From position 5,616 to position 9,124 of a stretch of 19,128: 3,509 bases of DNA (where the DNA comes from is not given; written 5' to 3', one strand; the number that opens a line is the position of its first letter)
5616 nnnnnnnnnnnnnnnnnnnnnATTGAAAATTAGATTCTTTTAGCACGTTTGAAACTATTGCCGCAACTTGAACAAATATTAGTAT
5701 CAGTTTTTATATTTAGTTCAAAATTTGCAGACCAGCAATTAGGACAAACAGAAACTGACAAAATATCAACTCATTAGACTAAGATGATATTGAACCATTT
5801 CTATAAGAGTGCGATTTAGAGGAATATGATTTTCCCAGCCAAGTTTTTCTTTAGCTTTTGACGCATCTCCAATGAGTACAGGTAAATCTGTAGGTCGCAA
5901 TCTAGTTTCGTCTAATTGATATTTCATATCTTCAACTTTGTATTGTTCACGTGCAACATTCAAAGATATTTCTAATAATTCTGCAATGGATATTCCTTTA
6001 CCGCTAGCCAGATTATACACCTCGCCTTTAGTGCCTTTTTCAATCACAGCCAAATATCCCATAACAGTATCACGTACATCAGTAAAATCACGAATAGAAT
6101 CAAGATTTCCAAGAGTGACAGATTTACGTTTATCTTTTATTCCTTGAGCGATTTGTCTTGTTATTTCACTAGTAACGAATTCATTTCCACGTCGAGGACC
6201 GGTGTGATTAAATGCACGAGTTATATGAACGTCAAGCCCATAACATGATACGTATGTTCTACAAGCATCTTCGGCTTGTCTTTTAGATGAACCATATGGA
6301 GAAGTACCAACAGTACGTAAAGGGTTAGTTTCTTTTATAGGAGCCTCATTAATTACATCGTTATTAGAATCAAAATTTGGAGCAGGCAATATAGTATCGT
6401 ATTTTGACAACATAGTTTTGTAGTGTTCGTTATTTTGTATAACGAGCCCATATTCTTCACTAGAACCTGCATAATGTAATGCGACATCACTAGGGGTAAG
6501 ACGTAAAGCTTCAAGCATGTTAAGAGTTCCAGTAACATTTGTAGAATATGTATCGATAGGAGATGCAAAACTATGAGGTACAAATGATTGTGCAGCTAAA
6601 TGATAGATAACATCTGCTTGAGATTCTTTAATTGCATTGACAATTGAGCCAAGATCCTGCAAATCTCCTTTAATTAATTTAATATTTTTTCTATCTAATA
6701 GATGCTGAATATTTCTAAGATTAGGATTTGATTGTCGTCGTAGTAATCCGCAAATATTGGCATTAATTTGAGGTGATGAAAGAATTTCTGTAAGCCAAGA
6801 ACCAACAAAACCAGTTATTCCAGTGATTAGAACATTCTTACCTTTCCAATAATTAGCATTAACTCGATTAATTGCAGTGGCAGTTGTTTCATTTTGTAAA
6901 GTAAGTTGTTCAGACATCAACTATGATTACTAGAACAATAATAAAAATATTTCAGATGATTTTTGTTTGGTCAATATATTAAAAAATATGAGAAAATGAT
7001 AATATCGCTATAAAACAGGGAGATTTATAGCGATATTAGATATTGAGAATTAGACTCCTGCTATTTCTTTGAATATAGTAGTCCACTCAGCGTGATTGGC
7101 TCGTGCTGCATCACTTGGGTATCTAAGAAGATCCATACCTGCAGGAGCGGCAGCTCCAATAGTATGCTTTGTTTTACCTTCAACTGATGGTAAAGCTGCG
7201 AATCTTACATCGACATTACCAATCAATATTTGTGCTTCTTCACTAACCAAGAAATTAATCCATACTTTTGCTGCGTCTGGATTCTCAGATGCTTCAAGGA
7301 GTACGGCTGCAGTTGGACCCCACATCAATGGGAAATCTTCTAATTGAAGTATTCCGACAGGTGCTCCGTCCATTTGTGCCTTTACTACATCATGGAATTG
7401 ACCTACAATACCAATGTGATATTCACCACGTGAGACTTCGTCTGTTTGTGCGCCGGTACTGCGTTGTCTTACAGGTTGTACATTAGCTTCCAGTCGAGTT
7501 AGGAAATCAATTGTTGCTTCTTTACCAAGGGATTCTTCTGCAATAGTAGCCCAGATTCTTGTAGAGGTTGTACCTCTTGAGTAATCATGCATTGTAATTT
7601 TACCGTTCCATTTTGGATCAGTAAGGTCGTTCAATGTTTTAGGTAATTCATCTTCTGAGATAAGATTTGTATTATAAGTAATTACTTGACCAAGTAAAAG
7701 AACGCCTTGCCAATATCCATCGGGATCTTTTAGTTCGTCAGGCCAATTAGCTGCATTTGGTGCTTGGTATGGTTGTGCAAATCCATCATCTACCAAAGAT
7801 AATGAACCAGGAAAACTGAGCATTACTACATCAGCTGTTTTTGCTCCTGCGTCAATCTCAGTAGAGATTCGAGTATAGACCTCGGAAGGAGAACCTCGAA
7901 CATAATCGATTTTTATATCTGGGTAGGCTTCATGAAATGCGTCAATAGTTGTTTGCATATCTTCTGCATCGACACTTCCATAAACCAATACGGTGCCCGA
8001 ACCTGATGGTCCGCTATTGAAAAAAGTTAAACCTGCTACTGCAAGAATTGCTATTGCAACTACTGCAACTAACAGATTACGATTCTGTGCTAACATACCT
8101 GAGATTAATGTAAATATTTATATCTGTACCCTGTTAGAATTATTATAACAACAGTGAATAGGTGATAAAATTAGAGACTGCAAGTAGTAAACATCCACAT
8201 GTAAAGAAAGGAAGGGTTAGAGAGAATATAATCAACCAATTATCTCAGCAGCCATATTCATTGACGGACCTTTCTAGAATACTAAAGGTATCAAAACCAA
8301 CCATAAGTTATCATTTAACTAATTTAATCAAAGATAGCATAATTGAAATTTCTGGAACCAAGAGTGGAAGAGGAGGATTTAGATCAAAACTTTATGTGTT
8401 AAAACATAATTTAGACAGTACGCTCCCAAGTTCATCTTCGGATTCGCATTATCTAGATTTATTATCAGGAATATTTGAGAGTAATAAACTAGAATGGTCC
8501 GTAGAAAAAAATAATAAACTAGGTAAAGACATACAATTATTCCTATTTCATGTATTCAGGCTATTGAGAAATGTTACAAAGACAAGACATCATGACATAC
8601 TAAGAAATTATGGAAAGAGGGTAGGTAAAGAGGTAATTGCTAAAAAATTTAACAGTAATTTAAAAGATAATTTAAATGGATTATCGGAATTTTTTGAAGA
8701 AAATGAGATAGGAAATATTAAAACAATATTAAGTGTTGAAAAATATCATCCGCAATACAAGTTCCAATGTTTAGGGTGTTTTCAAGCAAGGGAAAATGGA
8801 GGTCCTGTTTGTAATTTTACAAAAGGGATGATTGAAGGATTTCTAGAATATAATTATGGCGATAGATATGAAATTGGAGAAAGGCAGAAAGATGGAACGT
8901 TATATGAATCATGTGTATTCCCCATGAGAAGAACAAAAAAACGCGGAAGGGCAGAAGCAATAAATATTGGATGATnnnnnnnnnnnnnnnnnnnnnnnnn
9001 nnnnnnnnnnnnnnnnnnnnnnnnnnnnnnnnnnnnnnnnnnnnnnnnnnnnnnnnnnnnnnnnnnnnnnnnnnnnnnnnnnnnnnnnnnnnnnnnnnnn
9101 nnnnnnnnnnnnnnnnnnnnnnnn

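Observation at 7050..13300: Archaeal quinoprotein-type locus: PqqC homologue, PQQ-propeller, two paralogous SBPs, two 2-TM mini-proteins and a V4R regulator, with no pqqA/B/D/E and no transporter genes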

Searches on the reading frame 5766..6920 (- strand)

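Call 6: search_protein_families(library=pfam, proteins=[window:5766-6920:-], max_evalue=0.01)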
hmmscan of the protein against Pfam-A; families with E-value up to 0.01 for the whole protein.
window:5766-6920:- (384 aa): 7 families
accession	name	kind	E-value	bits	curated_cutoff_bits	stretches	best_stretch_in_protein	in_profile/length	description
PF16363.11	GDP_Man_Dehyd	-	2.9e-78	264.1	27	2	191-375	137-332/332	GDP-mannose 4,6 dehydratase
PF01370.27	Epimerase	-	1.8e-51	175.3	20.9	1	30-305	1-240/240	NAD dependent epimerase/dehydratase family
PF02719.21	Polysacc_synt_2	-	9e-14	51.8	20.2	1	30-138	1-114/293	Polysaccharide biosynthesis protein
PF07993.18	NAD_binding_4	-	3.4e-10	40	20.1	1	32-241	1-209/258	Male sterility protein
PF01073.25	3Beta_HSD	-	5.8e-07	29.3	22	1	31-140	1-104/280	3-beta hydroxysteroid dehydrogenase/isomerase family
PF04321.23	RmlD_sub_bind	-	7.1e-05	22.4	27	1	29-138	2-88/287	RmlD substrate binding domain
PF05368.20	NmrA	-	0.00025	21.2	27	1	28-102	3-72/298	NmrA-like family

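Call 7: search_protein_families(library=ncbifam, proteins=[window:5766-6920:-], max_evalue=0.01)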
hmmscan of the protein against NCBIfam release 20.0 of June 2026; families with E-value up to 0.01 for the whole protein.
window:5766-6920:- (384 aa): 26 families (the best 25 are shown)
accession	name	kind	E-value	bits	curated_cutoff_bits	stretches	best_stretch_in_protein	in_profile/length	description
TIGR01472.1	gmd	equivalog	1.4e-50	172.4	415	2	191-382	139-341/342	GDP-mannose 4,6-dehydratase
TIGR04180.1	EDH_00030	hypoth_equivalog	4.6e-44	150.6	475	2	193-364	131-294/297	NAD-dependent 4,6-dehydratase LegB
TIGR01181.1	dTDP_gluc_dehyt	equivalog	2e-40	138.9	365.1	2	195-380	139-312/321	dTDP-glucose 4,6-dehydratase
TIGR02622.1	CDP_4_6_dhtase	equivalog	5.1e-39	134.4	278.45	2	25-145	2-121/352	CDP-glucose 4,6-dehydratase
TIGR01179.1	galE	equivalog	1.9e-33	115.7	262.3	2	191-367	129-312/332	UDP-glucose 4-epimerase GalE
NF007490.0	PRK10084.1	subfamily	8.5e-21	74.3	649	1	30-380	3-335/361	dTDP-glucose 4,6-dehydratase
NF007582.0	PRK10217.1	equivalog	1.1e-20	74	698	1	28-381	2-333/355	dTDP-glucose 4,6-dehydratase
NF007956.0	PRK10675.1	subfamily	9.7e-18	64.4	394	2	29-158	2-129/338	UDP-glucose 4-epimerase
NF011728.1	PRK15181.1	equivalog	4.8e-16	58.7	760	1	27-158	15-146/348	Vi polysaccharide biosynthesis UDP-N-acetylglucosaminuronic acid C-4 epimerase TviC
TIGR03466.1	HpnA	hypoth_equivalog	1.3e-13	50.6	367.65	1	29-139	2-100/327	hopanoid-associated sugar epimerase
NF052578.1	StrlDmthSdmBMthl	equivalog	5.7e-11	42.7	600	2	30-149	3-110/328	sterol demethylase protein SdmB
TIGR02197.1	heptose_epim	equivalog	3.1e-10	39.7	274.6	2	208-330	137-267/316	ADP-glyceromanno-heptose 6-epimerase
NF042423.1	oxyalk_red_Shew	equivalog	5.1e-10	38.9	580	1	28-140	9-106/331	2-alkyl-3-oxoalkanoate reductase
TIGR04130.1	FnlA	equivalog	2.4e-09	36.6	730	1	25-139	2-111/337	UDP-N-acetylglucosamine 4,6-dehydratase/5-epimerase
NF041015.1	UDPsulfquin_syn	equivalog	3.9e-09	36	575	1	71-159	60-150/384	UDP-sulfoquinovose synthase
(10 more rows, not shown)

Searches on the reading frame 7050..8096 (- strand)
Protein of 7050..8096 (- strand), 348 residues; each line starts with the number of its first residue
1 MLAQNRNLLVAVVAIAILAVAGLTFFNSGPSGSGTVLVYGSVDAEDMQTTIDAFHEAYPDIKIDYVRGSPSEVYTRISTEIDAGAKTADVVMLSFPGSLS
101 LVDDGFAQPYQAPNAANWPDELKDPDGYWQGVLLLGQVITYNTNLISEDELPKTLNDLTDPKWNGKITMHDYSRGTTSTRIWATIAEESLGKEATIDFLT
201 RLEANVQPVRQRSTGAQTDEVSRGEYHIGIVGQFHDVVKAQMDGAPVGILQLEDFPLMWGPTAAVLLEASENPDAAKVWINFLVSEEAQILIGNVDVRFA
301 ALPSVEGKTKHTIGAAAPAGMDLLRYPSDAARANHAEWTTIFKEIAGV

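Call 6: search_protein_families(library=pfam, proteins=[window:7050-8096:-], max_evalue=0.01)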
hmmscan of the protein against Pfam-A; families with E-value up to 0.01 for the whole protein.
window:7050-8096:- (348 aa): 5 families
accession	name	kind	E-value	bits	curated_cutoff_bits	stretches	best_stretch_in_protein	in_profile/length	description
PF13343.11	SBP_bac_6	-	3.4e-22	79.6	24.6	1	88-294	4-213/245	Bacterial extracellular solute-binding protein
PF13416.11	SBP_bac_8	-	6e-21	75.9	27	1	51-296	3-256/279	Bacterial extracellular solute-binding protein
PF01547.30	SBP_bac_1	-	6.2e-19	69.6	26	1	50-289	13-306/307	Bacterial extracellular solute-binding protein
PF13531.11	SBP_bac_11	-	2.3e-10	41.1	25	1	44-290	10-219/227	Bacterial extracellular solute-binding protein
PF03466.25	LysR_substrate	-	0.0012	18.8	28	0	29-83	3-58/209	LysR substrate binding domain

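Call 7: search_protein_families(library=ncbifam, proteins=[window:7050-8096:-], max_evalue=0.01)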
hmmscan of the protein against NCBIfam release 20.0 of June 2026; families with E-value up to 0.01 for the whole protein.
window:7050-8096:- (348 aa): 3 families
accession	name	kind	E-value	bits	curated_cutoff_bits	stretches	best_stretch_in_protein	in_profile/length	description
TIGR03261.1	phnS2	equivalog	1.9e-29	102.8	392.75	1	28-292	22-279/334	putative 2-aminoethylphosphonate ABC transporter substrate-binding protein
NF011620.1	PRK15046.1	equivalog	2e-21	76.1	310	1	12-339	4-329/334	2-aminoethylphosphonate ABC transporter substrate-binding protein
TIGR03227.1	PhnS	equivalog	2.2e-19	69.6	395.3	1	14-343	16-343/360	2-aminoethylphosphonate ABC transporter substrate-binding protein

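Call 37: search_solved_structures(query=window:7050-8096:-, max_evalue=0.01)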
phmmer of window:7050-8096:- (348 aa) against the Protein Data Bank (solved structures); distinct sequences matched with E-value up to 0.01: 43.
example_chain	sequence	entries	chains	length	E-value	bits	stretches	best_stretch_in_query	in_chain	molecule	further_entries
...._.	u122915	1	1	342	1e-23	86.9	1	33-310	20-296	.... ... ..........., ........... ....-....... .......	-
7f6e_A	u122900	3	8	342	1.6e-23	86.3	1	33-310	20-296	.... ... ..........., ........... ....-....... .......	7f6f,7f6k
7f6r_A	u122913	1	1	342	1.7e-23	86.2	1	33-310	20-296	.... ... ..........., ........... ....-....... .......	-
7f6u_A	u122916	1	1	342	1.8e-23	86.1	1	33-310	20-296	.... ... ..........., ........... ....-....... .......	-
7f6q_A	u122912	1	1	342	2.3e-23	85.8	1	33-310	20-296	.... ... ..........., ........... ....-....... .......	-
7f6n_A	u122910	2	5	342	4.1e-23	85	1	33-310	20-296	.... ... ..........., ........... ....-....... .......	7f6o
7f6s_A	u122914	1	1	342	7.7e-23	84.1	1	33-310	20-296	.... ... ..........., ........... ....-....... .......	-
7f6p_A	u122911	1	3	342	1.9e-22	82.7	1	33-310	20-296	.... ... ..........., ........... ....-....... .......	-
2pt1_A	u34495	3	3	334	9.1e-17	64.1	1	56-305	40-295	Iron transport protein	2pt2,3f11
3c9h_A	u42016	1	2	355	4e-15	58.7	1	19-313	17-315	ABC transporter, substrate binding protein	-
1xvx_A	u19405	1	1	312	4.3e-15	58.6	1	34-292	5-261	YfuA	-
4r72_A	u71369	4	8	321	5.4e-14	55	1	34-290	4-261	ABC-type Fe3+ transport system, periplasmic component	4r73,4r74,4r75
8k7n_A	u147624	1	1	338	5.6e-13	51.6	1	31-245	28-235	Ferric iron ABC transporter, iron-binding protein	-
6iwf_A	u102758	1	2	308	3.2e-12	49.2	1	60-293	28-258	Ferric iron-binding protein HitA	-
6ivy_A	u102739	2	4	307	3.2e-12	49.2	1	60-293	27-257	Periplasmic Ferric iron-binding Protein HitA | Ferric iron-binding periplasmic protein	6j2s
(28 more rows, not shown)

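Call 65: search_solved_structures(query=window:7050-8096:-, max_evalue=1e-20, show_alignments=1)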
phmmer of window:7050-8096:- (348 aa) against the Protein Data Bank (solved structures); distinct sequences matched with E-value up to 1e-20: 8.
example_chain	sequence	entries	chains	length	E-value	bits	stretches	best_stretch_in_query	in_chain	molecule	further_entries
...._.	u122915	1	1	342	1e-23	86.9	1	33-310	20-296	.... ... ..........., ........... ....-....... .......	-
7f6e_A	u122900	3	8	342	1.6e-23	86.3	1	33-310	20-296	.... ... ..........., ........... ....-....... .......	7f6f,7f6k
7f6r_A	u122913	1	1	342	1.7e-23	86.2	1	33-310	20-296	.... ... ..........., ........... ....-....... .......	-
7f6u_A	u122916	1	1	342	1.8e-23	86.1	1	33-310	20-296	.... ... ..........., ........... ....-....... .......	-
7f6q_A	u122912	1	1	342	2.3e-23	85.8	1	33-310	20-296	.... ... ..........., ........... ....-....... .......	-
7f6n_A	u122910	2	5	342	4.1e-23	85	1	33-310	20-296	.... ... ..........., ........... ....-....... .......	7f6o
7f6s_A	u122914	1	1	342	7.7e-23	84.1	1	33-310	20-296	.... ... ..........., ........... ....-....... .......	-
7f6p_A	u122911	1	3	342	1.9e-22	82.7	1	33-310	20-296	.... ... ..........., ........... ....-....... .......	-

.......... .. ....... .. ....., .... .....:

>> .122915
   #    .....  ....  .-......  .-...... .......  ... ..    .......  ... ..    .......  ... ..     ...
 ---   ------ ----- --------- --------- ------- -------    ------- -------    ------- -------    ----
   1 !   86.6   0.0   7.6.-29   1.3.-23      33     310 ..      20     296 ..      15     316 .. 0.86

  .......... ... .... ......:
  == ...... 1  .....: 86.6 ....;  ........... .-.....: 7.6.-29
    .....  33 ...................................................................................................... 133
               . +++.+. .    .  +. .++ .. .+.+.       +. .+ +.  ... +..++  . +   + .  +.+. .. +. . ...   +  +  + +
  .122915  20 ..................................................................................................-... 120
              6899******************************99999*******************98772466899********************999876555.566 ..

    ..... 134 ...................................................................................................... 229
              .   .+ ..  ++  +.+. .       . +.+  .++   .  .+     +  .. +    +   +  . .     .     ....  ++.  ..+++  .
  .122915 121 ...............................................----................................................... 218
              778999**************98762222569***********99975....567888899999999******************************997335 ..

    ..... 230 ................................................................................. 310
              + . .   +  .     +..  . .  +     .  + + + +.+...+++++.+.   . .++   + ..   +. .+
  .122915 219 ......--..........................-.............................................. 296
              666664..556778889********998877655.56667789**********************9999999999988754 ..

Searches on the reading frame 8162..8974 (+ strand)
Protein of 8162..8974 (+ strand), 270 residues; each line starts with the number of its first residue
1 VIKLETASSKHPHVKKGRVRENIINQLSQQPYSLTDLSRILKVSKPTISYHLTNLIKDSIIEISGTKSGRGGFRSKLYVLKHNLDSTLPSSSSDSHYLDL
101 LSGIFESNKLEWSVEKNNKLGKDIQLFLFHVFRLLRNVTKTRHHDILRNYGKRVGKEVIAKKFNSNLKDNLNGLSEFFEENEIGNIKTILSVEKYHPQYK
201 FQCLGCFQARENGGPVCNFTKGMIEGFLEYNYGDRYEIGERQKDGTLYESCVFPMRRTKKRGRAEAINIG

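Call 6: search_protein_families(library=pfam, proteins=[window:8162-8974:+], max_evalue=0.01)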
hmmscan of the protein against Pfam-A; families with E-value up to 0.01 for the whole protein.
window:8162-8974:+ (270 aa): 8 families
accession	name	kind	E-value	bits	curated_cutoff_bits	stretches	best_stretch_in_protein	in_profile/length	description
PF01022.26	HTH_5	-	2.6e-10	40.4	22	1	20-58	4-42/47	Bacterial regulatory protein, arsR family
PF12840.13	HTH_20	-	9.5e-05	22.7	27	1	23-62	9-49/51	Helix-turn-helix domain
PF02830.23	V4R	-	0.00031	21.2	31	1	210-253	15-58/62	V4R domain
PF21476.4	PF0610-like_N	-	0.00049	20.7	33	1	19-53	2-36/50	PF0610-like, N-terminal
PF13412.12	HTH_24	-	0.00058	19.8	21.9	1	23-62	8-48/48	Winged helix-turn-helix DNA-binding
PF12802.13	MarR_2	-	0.0061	17.1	27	0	24-62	11-51/61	MarR family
PF07453.19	NUMOD1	-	0.0064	17.2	22.8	0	33-52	18-37/37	NUMOD1 domain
PF01047.28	MarR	-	0.0093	16.3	24.6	0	29-62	15-48/59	MarR family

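Call 7: search_protein_families(library=ncbifam, proteins=[window:8162-8974:+], max_evalue=0.01)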
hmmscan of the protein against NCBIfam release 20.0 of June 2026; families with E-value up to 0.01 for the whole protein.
window:8162-8974:+ (270 aa): 9 families
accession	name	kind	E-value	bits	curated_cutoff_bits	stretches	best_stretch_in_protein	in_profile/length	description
NF053755.1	MsvR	equivalog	2.4e-25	89.6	220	1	13-253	8-234/236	transcriptional factor MsvR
NF033788.1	HTH_metalloreg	subfamily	1.5e-05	24.7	55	1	20-62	13-56/77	metalloregulator ArsR/SmtB family transcription factor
NF033789.1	repress_SdpR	subfamily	2.6e-05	24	100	1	19-62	9-52/79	autorepressor SdpR family transcription factor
NF040939.2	trans_reg_lrs14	equivalog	0.0019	18.2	90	1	29-80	34-85/103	Lrs14 family HTH-type transcriptional regulator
NF053660.1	ORF80_fam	equivalog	0.0028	17.5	95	1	19-83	3-66/70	ORF80 family leucine zipper DNA-binding protein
TIGR01884.1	cas_HTH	subfamily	0.0041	16.5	60.2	1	5-67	129-192/202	CRISPR-associated CARF protein Csa3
NF053602.1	Phr_regulator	exception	0.0056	16.3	320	0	19-83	13-76/191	heat shock transcription regulator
NF053606.1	Sta1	subfamily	0.0065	16.6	80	0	27-80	30-83/100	Sta1 family transcriptional regulator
NF040642.1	sulf_sens_BigR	equivalog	0.0089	16.1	155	0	19-63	21-65/95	sulfite-sensing transcriptional repressor BigR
